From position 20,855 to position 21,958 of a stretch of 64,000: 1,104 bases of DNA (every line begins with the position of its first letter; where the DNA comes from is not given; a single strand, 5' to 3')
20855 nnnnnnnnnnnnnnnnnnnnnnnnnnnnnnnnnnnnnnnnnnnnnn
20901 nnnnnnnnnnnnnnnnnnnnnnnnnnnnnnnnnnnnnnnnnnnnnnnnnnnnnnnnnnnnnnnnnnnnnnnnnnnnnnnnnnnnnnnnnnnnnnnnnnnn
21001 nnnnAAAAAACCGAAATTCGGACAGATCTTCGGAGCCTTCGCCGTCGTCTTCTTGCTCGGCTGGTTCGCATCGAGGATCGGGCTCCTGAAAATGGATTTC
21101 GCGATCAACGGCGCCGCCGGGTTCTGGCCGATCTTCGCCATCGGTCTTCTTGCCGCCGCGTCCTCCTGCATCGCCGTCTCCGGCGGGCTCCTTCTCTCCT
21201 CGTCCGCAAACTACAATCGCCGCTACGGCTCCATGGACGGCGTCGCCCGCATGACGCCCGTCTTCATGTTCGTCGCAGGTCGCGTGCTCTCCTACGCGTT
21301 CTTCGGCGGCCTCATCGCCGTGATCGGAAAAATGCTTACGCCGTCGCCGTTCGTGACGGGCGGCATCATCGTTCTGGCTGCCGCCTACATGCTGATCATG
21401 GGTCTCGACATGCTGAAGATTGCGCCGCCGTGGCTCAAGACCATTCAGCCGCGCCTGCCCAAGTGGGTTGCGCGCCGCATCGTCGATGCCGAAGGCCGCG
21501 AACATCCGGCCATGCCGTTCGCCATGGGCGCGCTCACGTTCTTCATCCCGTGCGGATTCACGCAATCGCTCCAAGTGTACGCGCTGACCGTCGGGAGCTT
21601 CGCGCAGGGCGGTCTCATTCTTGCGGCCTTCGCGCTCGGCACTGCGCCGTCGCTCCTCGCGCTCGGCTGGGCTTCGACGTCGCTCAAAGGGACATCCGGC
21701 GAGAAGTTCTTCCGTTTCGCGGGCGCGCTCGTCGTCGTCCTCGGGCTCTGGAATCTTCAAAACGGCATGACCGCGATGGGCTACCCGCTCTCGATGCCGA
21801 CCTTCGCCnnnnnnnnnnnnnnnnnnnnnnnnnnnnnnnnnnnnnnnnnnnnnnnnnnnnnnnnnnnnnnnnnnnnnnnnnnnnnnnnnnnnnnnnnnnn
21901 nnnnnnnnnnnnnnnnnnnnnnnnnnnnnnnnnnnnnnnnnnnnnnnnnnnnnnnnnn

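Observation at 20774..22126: Unusual three-part fusion: HMA domain + polytopic permease + C-terminal cupredoxin-like domain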

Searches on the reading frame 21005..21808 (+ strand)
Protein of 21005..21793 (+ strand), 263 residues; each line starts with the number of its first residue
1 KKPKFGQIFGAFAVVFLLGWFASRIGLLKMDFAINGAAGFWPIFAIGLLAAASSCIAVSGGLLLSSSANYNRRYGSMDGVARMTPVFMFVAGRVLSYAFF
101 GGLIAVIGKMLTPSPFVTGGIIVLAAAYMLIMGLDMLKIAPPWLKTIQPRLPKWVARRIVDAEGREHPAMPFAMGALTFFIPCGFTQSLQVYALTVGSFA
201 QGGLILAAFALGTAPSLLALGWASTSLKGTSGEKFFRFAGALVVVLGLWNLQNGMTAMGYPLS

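Call 26: search_protein_families(library=pfam, proteins=[window:21005-21793:+], max_evalue=10)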
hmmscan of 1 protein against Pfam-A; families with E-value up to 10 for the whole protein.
seq(263 aa): 3 families
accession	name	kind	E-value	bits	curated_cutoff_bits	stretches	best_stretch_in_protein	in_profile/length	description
PF13386.12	DsbD_2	-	6.6e-34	118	24.9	1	43-249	2-199/199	Cytochrome C biogenesis protein transmembrane region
PF02683.22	DsbD_TM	-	8.4e-06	25.7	27.1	1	43-233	8-194/219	Cytochrome C biogenesis protein transmembrane domain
PF04911.17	ATP-synt_J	-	4.3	7.4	24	0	238-256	14-32/51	ATP synthase j chain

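Call 38: search_dna_similar(query=window:21005-21793:+, collection=plasmids, mode=protein, max_evalue=0.001, max_rows=40, rows=spread)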
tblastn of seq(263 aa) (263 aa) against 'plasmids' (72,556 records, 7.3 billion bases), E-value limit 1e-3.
Records with a match: 30; places in all: 32; records where one place covers at least 80% of the query: 7.
Best place of each record, by identity: <60% 30.
By first word of the organism name: Streptomyces 4; Sinorhizobium 4; Haloarcula 4; Halorubrum 3; Deinococcus 2; Halomonas 2; Neisseria 2; Acetoanaerobium 1; Candidatus 1; Mycolicibacterium 1; and 6 more.
By predicted mobility (MOB-suite, as given by PLSDB): non-mobilizable 25; conjugative 4; mobilizable 1.
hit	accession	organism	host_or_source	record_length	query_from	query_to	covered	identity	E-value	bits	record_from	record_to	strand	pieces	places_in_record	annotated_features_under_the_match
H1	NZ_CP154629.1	Acetoanaerobium noterae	cell culture,Sludge of a digestion ...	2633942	33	259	86%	34.6%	9e-31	127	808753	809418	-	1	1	none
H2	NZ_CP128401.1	Candidatus Chlorohelix allophototropha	Single colony of Candidatus Chlorohelix ...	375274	17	263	94%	30.3%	7e-9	63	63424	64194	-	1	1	sulfite exporter TauE/SafE family protein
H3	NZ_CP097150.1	Deinococcus sp. QL22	-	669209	44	259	82%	31.4%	2e-12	74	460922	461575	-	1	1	sulfite exporter TauE/SafE family protein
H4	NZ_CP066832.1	Streptomyces liliifuscus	whole organism,soil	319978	47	260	81%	30.6%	9e-14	78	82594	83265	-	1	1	sulfite exporter TauE/SafE family protein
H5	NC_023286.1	Streptomyces sp. F12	-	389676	47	260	81%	30.1%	4e-13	76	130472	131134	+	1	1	sulfite exporter TauE/SafE family protein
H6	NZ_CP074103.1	Streptomyces mirabilis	fresh creek bank soil, topsoil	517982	47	260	81%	30.1%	1e-12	74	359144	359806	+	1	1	sulfite exporter TauE/SafE family protein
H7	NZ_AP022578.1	Mycolicibacterium aubagnense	-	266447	83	263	69%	33.3%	9e-9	63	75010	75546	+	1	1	sulfite exporter TauE/SafE family protein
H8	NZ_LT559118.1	Nonomuraea gerenzanensis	-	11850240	44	260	83%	26.9%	9e-5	51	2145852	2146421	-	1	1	none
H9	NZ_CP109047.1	Streptomyces sp. NBC_00637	-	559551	68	260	73%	29.9%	3e-9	64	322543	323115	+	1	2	sulfite exporter TauE/SafE family protein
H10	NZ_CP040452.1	Halomonas sp. PA16-9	-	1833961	76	251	67%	31.9%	1e-10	69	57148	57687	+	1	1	none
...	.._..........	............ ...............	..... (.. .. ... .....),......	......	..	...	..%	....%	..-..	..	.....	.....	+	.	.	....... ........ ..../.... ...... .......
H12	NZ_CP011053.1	Halomonas sp. KO116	Nile Delta Mediterranean Sea surface ...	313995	76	253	68%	29.3%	5e-5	52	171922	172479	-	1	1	sulfite exporter TauE/SafE family protein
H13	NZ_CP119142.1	Neisseria gonorrhoeae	Homo sapiens,whole organism,synovial ...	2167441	80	251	65%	29.0%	8e-8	60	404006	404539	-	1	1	none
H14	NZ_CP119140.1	Neisseria gonorrhoeae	Homo sapiens,whole organism,blood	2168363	80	251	65%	29.0%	8e-8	60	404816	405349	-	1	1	none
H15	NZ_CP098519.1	Haloplanus sp. HW8-1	cell culture,salt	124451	87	262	67%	26.9%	1e-4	50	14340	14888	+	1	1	sulfite exporter TauE/SafE family protein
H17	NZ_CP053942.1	Halorubrum salinarum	soil,single cell,solar salt farm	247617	87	262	67%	26.6%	2e-6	56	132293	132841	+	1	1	sulfite exporter TauE/SafE family protein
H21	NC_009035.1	Shewanella baltica OS155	-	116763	92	245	59%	29.5%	7e-7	57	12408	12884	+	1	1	sulfite exporter TauE/SafE family protein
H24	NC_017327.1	Sinorhizobium meliloti SM11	-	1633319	79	255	67%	25.4%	6e-4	49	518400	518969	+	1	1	none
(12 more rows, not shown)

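Call 39: get_annotated_region(hit=H1, flank=5000)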
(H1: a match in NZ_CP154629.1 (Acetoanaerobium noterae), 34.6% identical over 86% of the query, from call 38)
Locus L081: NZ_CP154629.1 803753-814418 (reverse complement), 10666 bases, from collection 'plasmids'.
description: Acetoanaerobium noterae strain DSL2 plasmid pTPELB2, complete sequence
organism: Acetoanaerobium noterae (NCBI taxid 745369)
taxonomy: Bacteria; Bacillota; Clostridia; Peptostreptococcales; Filifactoraceae; Acetoanaerobium; Acetoanaerobium noterae
host: -; source: cell culture,Sludge of a digestion tower of a wastewater treatment plant; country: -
typing (MOB-suite, as given by PLSDB): non-mobilizable
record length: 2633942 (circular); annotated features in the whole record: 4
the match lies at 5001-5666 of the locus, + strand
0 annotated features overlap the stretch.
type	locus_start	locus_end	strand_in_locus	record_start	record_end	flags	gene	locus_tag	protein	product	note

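Call 40: get_annotated_region(hit=H4, flank=5000)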
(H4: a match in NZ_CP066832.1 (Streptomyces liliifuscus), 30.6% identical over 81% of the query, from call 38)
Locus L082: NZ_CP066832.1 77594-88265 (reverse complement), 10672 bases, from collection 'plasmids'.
description: Streptomyces liliifuscus strain ZYC-3 plasmid unnamed1
organism: Streptomyces liliifuscus (NCBI taxid 2797636)
taxonomy: Bacteria; Actinomycetota; Actinomycetes; Kitasatosporales; Streptomycetaceae; Streptomyces; Streptomyces liliifuscus
host: -; source: whole organism,soil; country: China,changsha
typing (MOB-suite, as given by PLSDB): non-mobilizable
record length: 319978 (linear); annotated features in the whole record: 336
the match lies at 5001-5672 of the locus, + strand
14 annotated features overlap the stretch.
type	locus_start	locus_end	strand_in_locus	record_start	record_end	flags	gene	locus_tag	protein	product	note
CDS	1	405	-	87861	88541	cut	-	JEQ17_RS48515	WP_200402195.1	peroxiredoxin family protein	-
CDS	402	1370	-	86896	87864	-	-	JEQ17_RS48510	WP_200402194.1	cytochrome c biogenesis protein CcdA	GO:0017004 - cytochrome complex assembly [Evidence IEA]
CDS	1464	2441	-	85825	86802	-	-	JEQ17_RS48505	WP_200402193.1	M56 family metallopeptidase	-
CDS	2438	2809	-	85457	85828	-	-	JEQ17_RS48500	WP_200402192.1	BlaI/MecI/CopY family transcriptional regulator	GO:0045892 - negative regulation of DNA-templated transcription [Evidence IEA]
CDS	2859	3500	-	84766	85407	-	-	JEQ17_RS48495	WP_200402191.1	class I SAM-dependent methyltransferase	-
CDS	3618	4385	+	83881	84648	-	-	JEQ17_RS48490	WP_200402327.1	cytochrome c biogenesis protein CcdA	GO:0017004 - cytochrome complex assembly [Evidence IEA]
CDS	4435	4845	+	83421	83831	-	-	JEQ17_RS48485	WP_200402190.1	hypothetical protein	-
CDS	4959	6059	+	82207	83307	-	-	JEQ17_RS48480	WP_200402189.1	sulfite exporter TauE/SafE family protein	-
CDS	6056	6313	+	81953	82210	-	-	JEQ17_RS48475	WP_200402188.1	cation transporter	-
CDS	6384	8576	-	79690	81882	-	-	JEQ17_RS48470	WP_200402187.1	heavy metal translocating P-type ATPase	GO:0006812 - monoatomic cation transport [Evidence IEA]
CDS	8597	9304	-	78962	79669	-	-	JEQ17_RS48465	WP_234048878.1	tRNA-dependent cyclodipeptide synthase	-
CDS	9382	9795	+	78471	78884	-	-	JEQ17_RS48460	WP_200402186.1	heavy metal-responsive transcriptional regulator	-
CDS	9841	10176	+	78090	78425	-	-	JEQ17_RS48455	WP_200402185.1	metalloregulator ArsR/SmtB family transcription factor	GO:0006355 - regulation of DNA-templated transcription [Evidence IEA]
CDS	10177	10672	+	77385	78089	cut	-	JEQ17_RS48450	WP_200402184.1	cation transporter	GO:0006812 - monoatomic cation transport [Evidence IEA]; GO:0055085 - transmembrane transport [Evidence IEA]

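Call 41: get_annotated_region(hit=H21, flank=5000)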
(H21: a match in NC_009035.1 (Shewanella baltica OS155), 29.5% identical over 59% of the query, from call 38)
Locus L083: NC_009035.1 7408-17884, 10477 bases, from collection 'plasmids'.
description: Shewanella baltica OS155 plasmid pSbal01, complete sequence
organism: Shewanella baltica OS155 (NCBI taxid 325240)
taxonomy: Bacteria; Pseudomonadota; Gammaproteobacteria; Alteromonadales; Shewanellaceae; Shewanella; Shewanella baltica; Shewanella baltica OS155
host: -; source: -; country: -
typing (MOB-suite, as given by PLSDB): non-mobilizable; replicon rep_cluster_1930
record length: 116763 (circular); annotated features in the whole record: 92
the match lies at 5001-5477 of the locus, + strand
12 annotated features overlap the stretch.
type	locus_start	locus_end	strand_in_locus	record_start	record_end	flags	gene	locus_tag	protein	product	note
CDS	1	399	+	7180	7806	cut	ccoO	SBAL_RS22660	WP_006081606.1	cytochrome-c oxidase, cbb3-type subunit II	-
CDS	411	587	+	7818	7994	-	-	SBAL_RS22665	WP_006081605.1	CcoQ/FixQ family Cbb3-type cytochrome c oxidase assembly chaperone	-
CDS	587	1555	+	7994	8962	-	ccoP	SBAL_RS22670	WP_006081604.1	cytochrome-c oxidase, cbb3-type subunit III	-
CDS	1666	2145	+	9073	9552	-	-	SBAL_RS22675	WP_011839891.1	FixH family protein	-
CDS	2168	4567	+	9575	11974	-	-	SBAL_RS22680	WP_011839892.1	heavy metal translocating P-type ATPase metal-binding domain-containing protein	-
CDS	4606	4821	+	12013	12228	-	ccoS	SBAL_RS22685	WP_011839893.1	cbb3-type cytochrome oxidase assembly protein CcoS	GO:0008535 - respiratory chain complex IV assembly [Evidence IEA]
CDS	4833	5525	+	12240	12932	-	-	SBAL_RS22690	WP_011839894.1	sulfite exporter TauE/SafE family protein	-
CDS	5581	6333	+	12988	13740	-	etrA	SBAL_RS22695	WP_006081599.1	electron transport transcriptional regulator EtrA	-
CDS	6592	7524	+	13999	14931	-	uspE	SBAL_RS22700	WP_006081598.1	universal stress protein UspE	-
CDS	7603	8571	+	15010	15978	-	ttcA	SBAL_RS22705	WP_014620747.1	tRNA 2-thiocytidine(32) synthetase TtcA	GO:0008033 - tRNA processing [Evidence IEA]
CDS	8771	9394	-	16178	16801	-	-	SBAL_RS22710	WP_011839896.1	DUF2987 domain-containing protein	-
CDS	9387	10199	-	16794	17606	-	-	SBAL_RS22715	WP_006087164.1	glucosaminidase domain-containing protein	-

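Call 43: get_annotated_region(hit=H24, flank=6000)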
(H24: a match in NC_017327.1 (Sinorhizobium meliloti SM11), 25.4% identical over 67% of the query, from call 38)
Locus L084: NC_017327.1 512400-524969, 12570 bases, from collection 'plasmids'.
description: Sinorhizobium meliloti SM11 plasmid pSmeSM11c, complete sequence
organism: Sinorhizobium meliloti SM11 (NCBI taxid 707241)
taxonomy: Bacteria; Pseudomonadota; Alphaproteobacteria; Hyphomicrobiales; Rhizobiaceae; Sinorhizobium; Sinorhizobium meliloti; Sinorhizobium meliloti SM11
host: -; source: -; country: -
typing (MOB-suite, as given by PLSDB): conjugative; relaxase MOBP,MOBQ; mating-pair formation MPF_T
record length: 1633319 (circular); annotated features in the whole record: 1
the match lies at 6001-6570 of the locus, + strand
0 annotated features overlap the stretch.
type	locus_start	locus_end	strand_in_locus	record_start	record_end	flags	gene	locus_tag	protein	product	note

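Call 44: get_annotated_region(hit=H3, flank=5000)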
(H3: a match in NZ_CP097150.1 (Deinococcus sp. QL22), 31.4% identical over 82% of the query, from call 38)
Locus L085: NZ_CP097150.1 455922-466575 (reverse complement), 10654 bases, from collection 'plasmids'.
description: Deinococcus sp. QL22 plasmid unnamed5, complete sequence
organism: Deinococcus sp. QL22 (NCBI taxid 2939437)
taxonomy: Bacteria; Deinococcota; Deinococci; Deinococcales; Deinococcaceae; Deinococcus; Deinococcus sp. QL22
host: -; source: -; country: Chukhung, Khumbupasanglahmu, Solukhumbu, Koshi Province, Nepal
typing (MOB-suite, as given by PLSDB): non-mobilizable
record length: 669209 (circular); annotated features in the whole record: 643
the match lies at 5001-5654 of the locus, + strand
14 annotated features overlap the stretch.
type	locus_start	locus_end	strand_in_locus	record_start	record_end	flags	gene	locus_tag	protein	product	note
CDS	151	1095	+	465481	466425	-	-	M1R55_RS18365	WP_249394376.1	aldo/keto reductase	-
CDS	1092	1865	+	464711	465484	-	-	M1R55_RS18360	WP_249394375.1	SDR family oxidoreductase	-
CDS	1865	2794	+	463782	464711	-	-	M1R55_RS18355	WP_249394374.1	NAD(P)-dependent oxidoreductase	-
CDS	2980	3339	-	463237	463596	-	-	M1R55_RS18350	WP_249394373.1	hypothetical protein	-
CDS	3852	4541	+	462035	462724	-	-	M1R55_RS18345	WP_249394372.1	DUF4396 domain-containing protein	-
CDS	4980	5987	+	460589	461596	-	-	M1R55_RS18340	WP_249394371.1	sulfite exporter TauE/SafE family protein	-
CDS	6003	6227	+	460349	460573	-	-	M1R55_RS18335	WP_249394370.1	heavy-metal-associated domain-containing protein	-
CDS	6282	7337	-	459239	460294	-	-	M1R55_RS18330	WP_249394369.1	HAMP domain-containing sensor histidine kinase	GO:0007165 - signal transduction [Evidence IEA]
CDS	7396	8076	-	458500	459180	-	-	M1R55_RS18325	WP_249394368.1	response regulator transcription factor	GO:0000160 - phosphorelay signal transduction system [Evidence IEA]; GO:0006355 - regulation of DNA-templated ...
CDS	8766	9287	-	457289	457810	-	merB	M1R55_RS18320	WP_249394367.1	organomercurial lyase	GO:0046413 - organomercury catabolic process [Evidence IEA]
CDS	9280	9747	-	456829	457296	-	-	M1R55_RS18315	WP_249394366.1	(2Fe-2S)-binding protein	-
CDS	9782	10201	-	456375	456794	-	-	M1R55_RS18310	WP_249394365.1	MerR family transcriptional regulator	-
CDS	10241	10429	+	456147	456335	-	-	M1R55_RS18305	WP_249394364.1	hypothetical protein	-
CDS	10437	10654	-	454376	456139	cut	-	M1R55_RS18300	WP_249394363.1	WD40 repeat domain-containing protein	-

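Call 54: predict_structure(alignment_id=A3)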
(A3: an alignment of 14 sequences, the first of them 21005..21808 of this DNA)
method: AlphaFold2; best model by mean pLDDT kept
length: 268 residues; sequences in the alignment: 14
mean_pLDDT: 71.9   pTM: 0.69
mean pLDDT of the five models: 71.9, 69.8, 66.5, 65.9, 64.0
residues with pLDDT >= 90: 2; 70-90: 180; 50-70: 71; < 50: 15
segments of 3 or more residues with pLDDT < 50: 28-36, 264-268
pLDDT, mean of each block of 10 residues (from residue 1): 74 75 56 50 72 66 75 67 83 90 84 74 77 76 71 60 63 83 69 78 85 82 64 71 74 71 46
secondary structure, 60 per line:
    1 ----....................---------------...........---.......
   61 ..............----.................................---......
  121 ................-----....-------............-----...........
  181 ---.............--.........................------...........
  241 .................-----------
elements in order: H5-24 H40-50 H54-74 H79-111 H115-136 H142-145 H153-164 H170-180 H184-196 H199-223 H230-257

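Call 56: fold_search(model_id=the predicted structure, library=pdb)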
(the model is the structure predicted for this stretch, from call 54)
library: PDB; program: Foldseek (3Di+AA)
matches with E <= 10: 311; with E <= 0.001: 0
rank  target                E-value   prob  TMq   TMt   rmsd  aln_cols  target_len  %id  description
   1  7dqk_A                3.6e-01  0.28  0.23  0.16  13.9       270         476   12  A nicotine MATE transporter, Nicotiana tabacum MATE2 (NtMATE2) (released 2021-06-09)
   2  9bfk                  4.3e-01  0.12  0.17  0.12  19.9       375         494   13  Cryo-EM structure of human CHT1 in the ML352 bound state (released 2024-11-06)
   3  7d5p_B                5.7e-01  0.30  0.25  0.19  10.5       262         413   14  Structure of NorC transporter in an outward-open conformation in complex with a single-chain Indian camelid antibody (released 2021-06-09)
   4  9a52_A                6.2e-01  0.12  0.16  0.12  21.2       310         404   14  Integrative model of YCSG-FABL by crosslinking MS and deep learning (released 2024-09-18)
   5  6jlf_C                6.5e-01  0.11  0.16  0.16  20.9       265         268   10  Crystal structure of a bacterial Bestrophin homolog from Klebsiella pneumoniae D179A mutation - HR (released 2019-11-13)
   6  6iv3_B                6.8e-01  0.08  0.13  0.13  23.9       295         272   12  Crystal structure of a bacterial Bestrophin homolog from Klebsiella pneumoniae with a mutation W252A (released 2019-11-13)
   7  5x87_C                7.4e-01  0.16  0.22  0.22  22.5       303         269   10  Crystal structure of a bacterial Bestrophin homolog from Klebsiella pneumoniae with a mutation L177T (released 2017-11-01)
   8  7dqk_B                8.7e-01  0.15  0.20  0.14  11.7       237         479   13  A nicotine MATE transporter, Nicotiana tabacum MATE2 (NtMATE2) (released 2021-06-09)
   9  6iv3_E                9.1e-01  0.16  0.22  0.22  22.1       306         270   12  Crystal structure of a bacterial Bestrophin homolog from Klebsiella pneumoniae with a mutation W252A (released 2019-11-13)
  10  6z5u_A                1.0e+00  0.08  0.16  0.16  22.1       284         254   11  Cryo-EM structure of the A. baumannii MlaBDEF complex bound to APPNHP (released 2021-05-05)
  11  7b0k                  1.1e+00  0.09  0.16  0.16  19.2       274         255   14  Streptococcus pneumoniae LicB bound to choline (released 2022-03-16)
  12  6cse_M                1.1e+00  0.06  0.15  0.11  21.4       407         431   14  Crystal structure of sodium/alanine symporter AgcS with L-alanine bound (released 2019-01-30)
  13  7d5p_A                1.1e+00  0.14  0.23  0.18  11.3       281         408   15  Structure of NorC transporter in an outward-open conformation in complex with a single-chain Indian camelid antibody (released 2021-06-09)
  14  6ivp_D                1.1e+00  0.11  0.19  0.19  22.5       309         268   10  Crystal structure of a membrane protein P262A (released 2019-11-06)
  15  7z6n_A                1.1e+00  0.09  0.17  0.16  18.4       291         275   15  Crystal structure of Zn2+-transporter BbZIP in a metal-stripped state (released 2022-08-10)
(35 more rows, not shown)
